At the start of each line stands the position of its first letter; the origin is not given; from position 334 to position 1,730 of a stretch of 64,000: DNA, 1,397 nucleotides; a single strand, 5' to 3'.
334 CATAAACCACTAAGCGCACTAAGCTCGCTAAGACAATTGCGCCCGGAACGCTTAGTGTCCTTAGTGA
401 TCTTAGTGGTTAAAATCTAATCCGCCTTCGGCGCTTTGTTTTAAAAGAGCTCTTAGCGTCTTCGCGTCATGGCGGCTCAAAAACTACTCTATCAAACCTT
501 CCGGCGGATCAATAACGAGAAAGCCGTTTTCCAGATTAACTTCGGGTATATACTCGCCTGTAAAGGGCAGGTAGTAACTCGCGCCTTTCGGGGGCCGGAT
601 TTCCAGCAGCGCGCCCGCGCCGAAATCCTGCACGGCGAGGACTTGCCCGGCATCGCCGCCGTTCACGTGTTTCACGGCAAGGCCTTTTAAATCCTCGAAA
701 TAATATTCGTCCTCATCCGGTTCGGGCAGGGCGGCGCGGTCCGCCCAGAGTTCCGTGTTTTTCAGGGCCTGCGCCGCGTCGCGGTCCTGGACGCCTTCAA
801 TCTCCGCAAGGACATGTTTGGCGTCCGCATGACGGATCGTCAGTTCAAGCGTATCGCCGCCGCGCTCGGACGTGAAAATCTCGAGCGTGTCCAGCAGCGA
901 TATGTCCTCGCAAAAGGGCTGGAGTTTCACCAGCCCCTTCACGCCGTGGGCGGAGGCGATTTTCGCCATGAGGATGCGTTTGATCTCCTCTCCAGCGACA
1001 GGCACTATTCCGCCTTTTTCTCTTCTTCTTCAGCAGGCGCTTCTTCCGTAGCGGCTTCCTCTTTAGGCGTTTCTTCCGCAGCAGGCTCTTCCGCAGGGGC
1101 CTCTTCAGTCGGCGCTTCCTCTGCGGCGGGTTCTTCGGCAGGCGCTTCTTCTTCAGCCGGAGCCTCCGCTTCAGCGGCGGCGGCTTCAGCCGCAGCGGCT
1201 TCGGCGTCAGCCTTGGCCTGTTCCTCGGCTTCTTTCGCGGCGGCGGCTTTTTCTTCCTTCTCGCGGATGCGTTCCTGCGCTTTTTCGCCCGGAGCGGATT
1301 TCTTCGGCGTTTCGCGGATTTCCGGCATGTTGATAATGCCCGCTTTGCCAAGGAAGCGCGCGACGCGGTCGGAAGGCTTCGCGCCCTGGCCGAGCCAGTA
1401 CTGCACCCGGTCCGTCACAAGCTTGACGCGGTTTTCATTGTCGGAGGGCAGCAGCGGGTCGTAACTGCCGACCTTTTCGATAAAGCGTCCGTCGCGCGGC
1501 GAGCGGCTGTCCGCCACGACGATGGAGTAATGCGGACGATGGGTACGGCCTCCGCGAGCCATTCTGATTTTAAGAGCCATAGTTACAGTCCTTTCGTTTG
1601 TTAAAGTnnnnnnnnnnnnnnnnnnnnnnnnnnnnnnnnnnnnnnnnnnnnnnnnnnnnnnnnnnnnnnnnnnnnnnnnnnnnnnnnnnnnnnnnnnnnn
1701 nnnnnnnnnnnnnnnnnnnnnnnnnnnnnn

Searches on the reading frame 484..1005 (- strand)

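Call 10: search_protein_families(library=pfam, proteins=[window:484-1005:-])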
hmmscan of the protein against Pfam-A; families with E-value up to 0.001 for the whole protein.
window:484-1005:- (173 aa): 3 families
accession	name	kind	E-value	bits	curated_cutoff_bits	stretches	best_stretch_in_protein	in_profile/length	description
PF01782.24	RimM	-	9.3e-18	64.7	23.5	1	13-91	2-83/84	RimM N-terminal domain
PF24986.1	PRC_RimM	-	6.7e-15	55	27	1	104-171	2-69/69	RimM PRC barrel domain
PF05239.21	PRC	-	7.8e-08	32.7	21.2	1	98-171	1-77/78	PRC-barrel domain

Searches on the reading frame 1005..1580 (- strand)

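Call 10: search_protein_families(library=pfam, proteins=[window:1005-1580:-])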
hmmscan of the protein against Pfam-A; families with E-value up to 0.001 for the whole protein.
window:1005-1580:- (191 aa): 1 family
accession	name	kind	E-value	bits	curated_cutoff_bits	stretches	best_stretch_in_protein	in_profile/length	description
PF00886.24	Ribosomal_S16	-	3.1e-27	94.7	27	1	9-70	1-62/62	Ribosomal protein S16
